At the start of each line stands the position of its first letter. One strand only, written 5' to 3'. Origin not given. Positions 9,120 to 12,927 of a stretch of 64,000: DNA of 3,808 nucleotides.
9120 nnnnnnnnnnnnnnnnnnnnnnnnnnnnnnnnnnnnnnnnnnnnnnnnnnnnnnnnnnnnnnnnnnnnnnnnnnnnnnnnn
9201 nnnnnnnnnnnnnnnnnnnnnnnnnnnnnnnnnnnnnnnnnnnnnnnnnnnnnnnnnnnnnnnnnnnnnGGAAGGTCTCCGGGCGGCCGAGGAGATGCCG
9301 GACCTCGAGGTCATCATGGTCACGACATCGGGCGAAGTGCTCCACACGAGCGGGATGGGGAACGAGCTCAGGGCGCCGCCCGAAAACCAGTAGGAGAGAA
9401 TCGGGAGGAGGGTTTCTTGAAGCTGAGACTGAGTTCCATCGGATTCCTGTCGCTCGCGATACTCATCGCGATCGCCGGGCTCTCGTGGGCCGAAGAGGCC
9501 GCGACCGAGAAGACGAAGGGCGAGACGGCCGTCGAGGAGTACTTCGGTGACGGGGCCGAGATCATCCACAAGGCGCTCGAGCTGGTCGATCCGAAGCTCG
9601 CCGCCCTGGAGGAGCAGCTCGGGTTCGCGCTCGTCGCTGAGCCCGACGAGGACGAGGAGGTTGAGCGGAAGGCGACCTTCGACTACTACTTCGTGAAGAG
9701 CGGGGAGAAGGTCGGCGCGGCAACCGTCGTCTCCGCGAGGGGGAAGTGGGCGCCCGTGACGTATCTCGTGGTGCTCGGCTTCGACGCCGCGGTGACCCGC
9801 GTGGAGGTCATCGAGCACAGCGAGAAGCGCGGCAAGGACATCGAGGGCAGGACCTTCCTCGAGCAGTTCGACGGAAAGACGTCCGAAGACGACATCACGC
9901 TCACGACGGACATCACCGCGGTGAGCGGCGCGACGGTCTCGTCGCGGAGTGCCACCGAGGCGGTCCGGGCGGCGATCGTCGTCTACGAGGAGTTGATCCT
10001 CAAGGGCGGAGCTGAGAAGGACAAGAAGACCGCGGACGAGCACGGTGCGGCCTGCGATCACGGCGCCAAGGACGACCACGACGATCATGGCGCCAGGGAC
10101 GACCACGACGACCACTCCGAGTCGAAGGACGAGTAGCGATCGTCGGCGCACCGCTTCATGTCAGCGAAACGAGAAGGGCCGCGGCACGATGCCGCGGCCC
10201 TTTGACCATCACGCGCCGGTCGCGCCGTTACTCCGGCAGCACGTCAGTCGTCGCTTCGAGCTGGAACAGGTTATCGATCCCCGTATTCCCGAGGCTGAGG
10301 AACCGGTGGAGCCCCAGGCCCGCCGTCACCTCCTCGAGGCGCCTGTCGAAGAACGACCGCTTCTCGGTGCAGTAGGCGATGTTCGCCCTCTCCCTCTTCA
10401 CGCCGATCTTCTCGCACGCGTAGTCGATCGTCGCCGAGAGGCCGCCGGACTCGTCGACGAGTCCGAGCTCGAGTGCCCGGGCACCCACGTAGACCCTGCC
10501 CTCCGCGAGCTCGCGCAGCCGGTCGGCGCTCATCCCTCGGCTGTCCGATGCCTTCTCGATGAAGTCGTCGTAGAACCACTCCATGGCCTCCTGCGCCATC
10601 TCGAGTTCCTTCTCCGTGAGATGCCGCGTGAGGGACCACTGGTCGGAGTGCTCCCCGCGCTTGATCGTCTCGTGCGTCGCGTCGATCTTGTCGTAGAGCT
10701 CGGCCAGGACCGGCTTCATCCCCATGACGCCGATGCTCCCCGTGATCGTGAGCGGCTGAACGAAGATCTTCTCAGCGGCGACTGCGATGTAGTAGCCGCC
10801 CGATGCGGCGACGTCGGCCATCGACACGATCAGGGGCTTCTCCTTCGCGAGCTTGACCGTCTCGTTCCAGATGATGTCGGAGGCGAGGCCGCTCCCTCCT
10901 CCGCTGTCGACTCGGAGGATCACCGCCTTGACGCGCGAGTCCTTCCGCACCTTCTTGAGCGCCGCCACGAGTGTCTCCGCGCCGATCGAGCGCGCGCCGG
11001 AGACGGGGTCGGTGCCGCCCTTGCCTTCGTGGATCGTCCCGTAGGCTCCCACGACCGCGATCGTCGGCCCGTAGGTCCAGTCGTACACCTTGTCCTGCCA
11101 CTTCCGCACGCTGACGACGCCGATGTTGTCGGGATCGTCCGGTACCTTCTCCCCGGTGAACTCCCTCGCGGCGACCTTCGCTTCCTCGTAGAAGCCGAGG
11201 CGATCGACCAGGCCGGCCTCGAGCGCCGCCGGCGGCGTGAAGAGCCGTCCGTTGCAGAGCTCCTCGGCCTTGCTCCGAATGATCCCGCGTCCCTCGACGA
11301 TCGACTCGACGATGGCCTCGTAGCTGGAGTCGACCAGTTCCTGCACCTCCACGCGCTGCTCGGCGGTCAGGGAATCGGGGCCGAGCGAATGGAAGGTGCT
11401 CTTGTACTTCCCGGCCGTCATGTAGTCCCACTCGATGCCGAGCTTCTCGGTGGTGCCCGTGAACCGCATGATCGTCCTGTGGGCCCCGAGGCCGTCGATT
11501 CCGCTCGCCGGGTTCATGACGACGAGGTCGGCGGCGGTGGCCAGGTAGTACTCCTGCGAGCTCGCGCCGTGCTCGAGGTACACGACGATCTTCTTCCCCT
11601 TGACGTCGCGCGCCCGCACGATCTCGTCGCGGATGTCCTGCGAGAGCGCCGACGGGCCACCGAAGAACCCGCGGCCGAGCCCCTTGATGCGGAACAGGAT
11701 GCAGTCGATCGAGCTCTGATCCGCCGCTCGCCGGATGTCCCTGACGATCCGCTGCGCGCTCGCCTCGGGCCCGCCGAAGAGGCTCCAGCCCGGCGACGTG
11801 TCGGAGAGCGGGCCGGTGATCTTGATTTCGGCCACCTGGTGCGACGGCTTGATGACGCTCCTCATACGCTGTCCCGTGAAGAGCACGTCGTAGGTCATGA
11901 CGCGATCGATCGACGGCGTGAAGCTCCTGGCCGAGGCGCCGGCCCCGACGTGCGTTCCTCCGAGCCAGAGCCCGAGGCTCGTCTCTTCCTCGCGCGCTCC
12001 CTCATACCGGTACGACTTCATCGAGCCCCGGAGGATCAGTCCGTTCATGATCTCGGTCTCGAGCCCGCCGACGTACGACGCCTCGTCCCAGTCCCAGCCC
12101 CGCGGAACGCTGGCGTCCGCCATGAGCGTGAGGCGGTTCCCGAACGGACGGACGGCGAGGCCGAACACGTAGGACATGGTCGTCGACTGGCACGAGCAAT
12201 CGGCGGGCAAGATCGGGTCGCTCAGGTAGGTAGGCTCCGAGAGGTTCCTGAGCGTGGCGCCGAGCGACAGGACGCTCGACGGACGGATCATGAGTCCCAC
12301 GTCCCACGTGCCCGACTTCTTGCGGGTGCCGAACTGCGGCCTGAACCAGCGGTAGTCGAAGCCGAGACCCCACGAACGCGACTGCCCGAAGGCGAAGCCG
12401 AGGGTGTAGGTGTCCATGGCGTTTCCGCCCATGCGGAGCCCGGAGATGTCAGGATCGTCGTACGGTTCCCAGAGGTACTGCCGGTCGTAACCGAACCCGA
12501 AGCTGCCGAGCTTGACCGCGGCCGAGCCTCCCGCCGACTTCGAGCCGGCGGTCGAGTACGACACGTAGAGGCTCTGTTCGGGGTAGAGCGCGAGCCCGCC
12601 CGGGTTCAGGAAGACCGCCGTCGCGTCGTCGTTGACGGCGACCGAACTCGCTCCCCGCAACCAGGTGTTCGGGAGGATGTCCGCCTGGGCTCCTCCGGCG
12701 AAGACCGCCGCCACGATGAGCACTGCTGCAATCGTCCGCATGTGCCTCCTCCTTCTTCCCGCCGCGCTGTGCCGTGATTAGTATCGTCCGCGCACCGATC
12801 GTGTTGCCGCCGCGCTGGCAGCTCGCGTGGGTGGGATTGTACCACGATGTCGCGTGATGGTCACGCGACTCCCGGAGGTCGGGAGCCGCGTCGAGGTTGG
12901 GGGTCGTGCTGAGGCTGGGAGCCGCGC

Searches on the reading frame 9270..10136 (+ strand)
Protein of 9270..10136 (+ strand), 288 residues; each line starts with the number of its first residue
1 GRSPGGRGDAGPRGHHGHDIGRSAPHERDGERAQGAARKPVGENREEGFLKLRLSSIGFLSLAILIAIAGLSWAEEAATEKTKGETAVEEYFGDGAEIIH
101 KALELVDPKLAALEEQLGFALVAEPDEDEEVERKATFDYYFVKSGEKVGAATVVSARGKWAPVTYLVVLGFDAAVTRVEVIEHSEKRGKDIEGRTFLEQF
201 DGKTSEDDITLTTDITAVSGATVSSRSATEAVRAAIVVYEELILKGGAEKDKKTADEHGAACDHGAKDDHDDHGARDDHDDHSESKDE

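Call 24: search_protein_families(library=pfam, proteins=[window:9270-10136:+], max_evalue=0.001)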
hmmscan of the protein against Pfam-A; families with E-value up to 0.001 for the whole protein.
window:9270-10136:+ (288 aa): 1 family
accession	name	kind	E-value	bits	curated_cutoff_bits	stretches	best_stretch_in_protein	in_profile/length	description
PF04205.19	FMN_bind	-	8.5e-11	42.8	22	1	158-236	1-76/77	FMN-binding domain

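Call 79: search_protein_families(library=ncbifam, proteins=[window:9396-10136:+], max_evalue=0.01)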
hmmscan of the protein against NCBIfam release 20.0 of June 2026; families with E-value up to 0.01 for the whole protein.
window:9396-10136:+ (246 aa): 3 families
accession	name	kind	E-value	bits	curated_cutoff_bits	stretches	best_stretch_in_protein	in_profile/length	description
NF045876.1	RnfG_DVU2794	exception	2.9e-09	36.7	205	1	100-200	77-182/190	RnfABCDGE type electron transport complex subunit G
TIGR01947.1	rnfG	subfamily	1.1e-07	32.1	102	1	81-198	57-186/187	RnfABCDGE type electron transport complex subunit G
NF041840.1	rnfG_Methano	equivalog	8.5e-06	25.5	230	1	77-194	59-181/189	Rnf electron transport complex subunit RnfG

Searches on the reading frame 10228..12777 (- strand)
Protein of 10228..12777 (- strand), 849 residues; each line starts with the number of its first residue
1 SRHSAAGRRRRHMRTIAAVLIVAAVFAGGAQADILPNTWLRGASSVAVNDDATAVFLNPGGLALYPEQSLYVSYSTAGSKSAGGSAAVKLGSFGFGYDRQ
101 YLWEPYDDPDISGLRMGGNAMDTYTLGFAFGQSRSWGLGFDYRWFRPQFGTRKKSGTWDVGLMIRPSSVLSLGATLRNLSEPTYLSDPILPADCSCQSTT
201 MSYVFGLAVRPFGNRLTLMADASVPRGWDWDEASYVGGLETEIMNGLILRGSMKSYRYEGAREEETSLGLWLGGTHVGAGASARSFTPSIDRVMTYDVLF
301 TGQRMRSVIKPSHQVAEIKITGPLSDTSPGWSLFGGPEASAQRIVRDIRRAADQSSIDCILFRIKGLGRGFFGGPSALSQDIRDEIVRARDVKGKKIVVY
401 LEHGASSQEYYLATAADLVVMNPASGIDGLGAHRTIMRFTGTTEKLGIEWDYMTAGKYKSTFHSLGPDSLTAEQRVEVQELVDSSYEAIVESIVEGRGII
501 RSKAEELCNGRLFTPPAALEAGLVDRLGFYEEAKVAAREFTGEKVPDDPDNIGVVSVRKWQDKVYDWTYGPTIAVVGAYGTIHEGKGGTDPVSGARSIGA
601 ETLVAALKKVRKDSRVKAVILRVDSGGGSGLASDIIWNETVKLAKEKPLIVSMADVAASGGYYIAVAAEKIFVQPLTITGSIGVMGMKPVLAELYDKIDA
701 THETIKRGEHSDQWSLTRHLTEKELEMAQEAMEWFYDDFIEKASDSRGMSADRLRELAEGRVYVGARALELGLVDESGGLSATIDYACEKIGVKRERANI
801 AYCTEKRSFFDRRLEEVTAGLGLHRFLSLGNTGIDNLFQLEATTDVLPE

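Call 24: search_protein_families(library=pfam, proteins=[window:10228-12777:-], max_evalue=0.001)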
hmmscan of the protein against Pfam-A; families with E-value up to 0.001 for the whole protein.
window:10228-12777:- (849 aa): 3 families
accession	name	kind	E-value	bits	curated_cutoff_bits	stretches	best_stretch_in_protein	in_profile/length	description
PF01343.23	Peptidase_S49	-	4e-73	244.9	24.9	2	643-792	3-152/154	Peptidase family S49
PF25145.1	NfeD1b_N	-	1.6e-05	25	40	0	612-685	27-98/189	NfeD1b, N-terminal domain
PF01972.22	SDH_protease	-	0.00029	20.4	31.3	0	607-682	82-155/286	ClpP-like SDH-type serine proteinase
